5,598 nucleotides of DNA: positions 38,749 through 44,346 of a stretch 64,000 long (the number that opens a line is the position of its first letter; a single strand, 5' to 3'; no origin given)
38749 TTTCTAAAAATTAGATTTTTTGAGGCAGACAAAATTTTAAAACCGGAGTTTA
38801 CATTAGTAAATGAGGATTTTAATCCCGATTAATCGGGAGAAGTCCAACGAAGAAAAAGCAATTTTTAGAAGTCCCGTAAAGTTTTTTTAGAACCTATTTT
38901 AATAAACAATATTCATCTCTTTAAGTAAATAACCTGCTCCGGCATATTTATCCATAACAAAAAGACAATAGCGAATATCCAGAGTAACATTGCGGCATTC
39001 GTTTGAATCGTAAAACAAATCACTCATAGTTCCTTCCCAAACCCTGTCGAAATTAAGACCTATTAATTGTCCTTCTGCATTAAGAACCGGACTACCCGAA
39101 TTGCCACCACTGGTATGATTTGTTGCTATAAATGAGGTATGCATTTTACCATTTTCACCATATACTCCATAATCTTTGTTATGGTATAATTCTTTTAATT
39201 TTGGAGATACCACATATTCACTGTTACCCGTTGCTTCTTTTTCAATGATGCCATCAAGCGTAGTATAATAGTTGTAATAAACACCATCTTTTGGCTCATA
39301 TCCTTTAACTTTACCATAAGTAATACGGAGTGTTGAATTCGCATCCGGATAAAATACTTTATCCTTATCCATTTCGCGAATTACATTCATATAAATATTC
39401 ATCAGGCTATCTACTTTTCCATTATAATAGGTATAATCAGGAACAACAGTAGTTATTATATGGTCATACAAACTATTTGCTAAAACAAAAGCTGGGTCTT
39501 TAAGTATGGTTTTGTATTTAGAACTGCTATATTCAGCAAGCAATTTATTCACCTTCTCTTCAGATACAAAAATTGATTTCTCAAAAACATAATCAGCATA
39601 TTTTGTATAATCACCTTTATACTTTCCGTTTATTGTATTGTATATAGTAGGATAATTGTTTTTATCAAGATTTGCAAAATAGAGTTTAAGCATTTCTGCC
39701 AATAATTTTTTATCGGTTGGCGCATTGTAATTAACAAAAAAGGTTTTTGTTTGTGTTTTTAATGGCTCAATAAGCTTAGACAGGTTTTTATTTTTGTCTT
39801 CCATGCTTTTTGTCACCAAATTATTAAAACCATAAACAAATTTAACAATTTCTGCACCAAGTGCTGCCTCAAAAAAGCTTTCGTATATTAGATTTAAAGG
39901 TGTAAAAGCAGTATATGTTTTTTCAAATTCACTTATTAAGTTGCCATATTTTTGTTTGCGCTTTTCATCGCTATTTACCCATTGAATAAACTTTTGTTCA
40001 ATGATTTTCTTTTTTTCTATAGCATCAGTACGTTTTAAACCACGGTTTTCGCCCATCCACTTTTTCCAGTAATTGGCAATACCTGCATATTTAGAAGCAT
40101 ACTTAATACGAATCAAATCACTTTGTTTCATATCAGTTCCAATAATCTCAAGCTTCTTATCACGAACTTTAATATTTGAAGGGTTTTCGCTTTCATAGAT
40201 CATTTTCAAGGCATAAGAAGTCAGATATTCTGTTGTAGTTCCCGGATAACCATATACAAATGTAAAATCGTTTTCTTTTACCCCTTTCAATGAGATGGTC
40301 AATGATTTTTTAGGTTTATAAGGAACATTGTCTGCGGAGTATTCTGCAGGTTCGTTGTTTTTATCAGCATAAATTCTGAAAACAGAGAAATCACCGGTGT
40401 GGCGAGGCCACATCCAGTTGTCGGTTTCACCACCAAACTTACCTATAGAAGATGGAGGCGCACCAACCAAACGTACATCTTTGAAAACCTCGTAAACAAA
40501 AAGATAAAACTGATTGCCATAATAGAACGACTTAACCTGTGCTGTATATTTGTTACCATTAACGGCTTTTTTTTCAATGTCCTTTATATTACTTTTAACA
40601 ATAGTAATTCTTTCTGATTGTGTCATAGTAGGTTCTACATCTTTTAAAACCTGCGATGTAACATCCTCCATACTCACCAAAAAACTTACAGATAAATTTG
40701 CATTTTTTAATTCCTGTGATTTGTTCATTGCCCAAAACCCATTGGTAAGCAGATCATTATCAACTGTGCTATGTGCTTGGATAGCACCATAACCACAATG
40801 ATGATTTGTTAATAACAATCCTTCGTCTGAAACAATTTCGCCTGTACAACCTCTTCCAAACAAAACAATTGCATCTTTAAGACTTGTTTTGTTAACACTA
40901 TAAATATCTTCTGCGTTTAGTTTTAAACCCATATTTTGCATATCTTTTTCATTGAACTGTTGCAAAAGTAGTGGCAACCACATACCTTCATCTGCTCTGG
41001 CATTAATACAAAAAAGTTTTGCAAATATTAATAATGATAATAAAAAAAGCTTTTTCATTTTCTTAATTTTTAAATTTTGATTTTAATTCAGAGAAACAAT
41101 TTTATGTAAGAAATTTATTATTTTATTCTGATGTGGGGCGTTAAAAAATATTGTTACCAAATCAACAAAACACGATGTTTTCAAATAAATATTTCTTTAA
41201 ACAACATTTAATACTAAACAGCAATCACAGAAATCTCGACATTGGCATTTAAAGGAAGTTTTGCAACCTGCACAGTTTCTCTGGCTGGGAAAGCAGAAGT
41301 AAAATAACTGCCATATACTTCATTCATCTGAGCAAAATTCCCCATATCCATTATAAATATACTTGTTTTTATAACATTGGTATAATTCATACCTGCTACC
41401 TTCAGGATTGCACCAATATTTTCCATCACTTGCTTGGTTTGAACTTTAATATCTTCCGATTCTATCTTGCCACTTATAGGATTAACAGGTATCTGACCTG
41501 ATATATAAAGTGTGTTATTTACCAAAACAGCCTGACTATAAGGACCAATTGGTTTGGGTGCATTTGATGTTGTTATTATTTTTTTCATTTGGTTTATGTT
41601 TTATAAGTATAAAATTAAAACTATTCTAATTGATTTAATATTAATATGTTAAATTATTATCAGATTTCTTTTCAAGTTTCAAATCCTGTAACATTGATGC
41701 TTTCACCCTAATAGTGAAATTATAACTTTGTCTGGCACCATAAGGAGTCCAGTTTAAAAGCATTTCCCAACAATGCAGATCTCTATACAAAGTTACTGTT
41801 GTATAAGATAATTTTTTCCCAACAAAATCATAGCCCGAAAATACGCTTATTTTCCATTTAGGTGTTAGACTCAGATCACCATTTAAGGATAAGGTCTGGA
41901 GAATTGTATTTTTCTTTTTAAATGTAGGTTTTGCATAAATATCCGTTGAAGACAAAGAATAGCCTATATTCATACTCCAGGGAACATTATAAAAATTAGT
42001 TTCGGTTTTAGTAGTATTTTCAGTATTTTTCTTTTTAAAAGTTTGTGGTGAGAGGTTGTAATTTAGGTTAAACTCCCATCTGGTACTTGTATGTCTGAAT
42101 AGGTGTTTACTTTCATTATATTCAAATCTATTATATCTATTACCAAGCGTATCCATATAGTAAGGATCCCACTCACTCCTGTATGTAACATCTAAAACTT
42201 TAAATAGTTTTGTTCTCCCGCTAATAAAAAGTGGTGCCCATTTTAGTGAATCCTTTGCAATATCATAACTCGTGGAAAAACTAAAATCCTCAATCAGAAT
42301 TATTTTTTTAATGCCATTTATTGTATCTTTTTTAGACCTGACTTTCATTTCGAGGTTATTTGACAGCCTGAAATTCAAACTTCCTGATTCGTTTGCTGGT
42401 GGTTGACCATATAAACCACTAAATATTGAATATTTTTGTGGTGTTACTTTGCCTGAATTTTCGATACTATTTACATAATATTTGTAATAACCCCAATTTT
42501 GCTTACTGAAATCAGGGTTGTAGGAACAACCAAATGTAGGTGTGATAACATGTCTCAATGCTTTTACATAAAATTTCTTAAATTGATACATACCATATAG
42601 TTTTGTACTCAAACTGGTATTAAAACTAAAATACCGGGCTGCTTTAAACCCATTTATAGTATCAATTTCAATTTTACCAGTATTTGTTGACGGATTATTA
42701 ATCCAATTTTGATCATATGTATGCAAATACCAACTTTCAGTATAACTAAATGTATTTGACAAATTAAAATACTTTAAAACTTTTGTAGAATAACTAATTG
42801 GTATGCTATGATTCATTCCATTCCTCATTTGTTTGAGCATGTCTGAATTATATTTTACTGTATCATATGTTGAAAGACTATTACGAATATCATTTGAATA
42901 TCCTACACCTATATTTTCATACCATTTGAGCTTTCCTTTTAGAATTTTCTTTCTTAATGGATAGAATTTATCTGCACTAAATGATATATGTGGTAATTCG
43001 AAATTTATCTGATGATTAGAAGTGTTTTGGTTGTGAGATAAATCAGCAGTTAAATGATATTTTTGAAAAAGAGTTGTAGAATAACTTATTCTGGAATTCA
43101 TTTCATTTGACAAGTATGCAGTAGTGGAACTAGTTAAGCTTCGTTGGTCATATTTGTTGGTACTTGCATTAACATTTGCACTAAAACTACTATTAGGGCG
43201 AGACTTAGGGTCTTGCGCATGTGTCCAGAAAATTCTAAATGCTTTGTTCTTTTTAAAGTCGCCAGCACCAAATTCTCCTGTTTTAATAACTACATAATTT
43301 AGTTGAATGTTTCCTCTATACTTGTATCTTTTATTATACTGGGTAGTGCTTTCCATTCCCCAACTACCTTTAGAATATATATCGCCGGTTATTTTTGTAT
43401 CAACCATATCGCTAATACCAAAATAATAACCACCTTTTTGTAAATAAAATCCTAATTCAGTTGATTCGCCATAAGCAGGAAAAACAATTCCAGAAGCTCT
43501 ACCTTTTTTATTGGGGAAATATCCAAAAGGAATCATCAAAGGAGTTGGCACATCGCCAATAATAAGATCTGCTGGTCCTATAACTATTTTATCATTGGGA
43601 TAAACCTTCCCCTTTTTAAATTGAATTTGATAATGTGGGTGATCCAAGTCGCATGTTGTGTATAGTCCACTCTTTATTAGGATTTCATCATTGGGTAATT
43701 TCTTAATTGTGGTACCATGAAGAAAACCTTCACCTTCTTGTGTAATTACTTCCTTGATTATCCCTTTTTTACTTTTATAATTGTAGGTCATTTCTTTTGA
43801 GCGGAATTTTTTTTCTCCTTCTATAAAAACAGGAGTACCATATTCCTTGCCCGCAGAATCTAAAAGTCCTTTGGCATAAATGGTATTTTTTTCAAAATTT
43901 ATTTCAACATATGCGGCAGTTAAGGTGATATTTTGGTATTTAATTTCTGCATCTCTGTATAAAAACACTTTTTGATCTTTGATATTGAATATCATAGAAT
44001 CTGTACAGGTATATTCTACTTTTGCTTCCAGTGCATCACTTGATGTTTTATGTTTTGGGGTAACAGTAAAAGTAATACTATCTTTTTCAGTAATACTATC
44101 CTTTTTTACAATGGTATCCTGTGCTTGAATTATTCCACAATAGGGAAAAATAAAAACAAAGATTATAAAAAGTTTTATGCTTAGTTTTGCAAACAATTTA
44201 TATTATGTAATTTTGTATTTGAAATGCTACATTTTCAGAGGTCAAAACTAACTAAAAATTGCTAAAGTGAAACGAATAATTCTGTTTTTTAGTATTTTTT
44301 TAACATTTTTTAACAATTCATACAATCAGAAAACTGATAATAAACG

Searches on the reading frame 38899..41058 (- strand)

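Call 51: search_protein_families(library=pfam, proteins=[window:38899-41058:-], max_evalue=0.0001)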
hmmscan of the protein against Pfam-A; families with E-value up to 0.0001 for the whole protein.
window:38899-41058:- (719 aa): 3 families
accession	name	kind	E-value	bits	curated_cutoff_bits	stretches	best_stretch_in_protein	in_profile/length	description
PF10459.15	Peptidase_S46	-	7.3e-240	798.8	22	1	22-717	1-698/698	Peptidase S46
PF13365.12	Trypsin_2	-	1.8e-07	32.4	27.6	0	635-668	111-144/144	Trypsin-like peptidase domain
PF00949.27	Peptidase_S7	-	8e-05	23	20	0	615-673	64-117/131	Peptidase S7, Flavivirus NS3 serine protease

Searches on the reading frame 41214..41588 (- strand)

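Call 51: search_protein_families(library=pfam, proteins=[window:41214-41588:-], max_evalue=0.0001)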
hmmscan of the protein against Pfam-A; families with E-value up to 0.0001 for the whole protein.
window:41214-41588:- (124 aa): 1 family
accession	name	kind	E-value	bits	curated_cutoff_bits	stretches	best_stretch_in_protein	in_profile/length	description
PF01042.26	Ribonuc_L-PSP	-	4.6e-42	143.3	27.3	1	8-124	2-120/121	Endoribonuclease L-PSP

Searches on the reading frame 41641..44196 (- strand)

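Call 51: search_protein_families(library=pfam, proteins=[window:41641-44196:-], max_evalue=0.0001)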
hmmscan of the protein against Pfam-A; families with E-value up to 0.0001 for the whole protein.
window:41641-44196:- (851 aa): 1 family
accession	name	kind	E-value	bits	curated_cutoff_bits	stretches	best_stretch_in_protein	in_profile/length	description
PF19838.5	LptD_2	-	3.7e-163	543.9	22.5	1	204-679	1-464/464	LptD protein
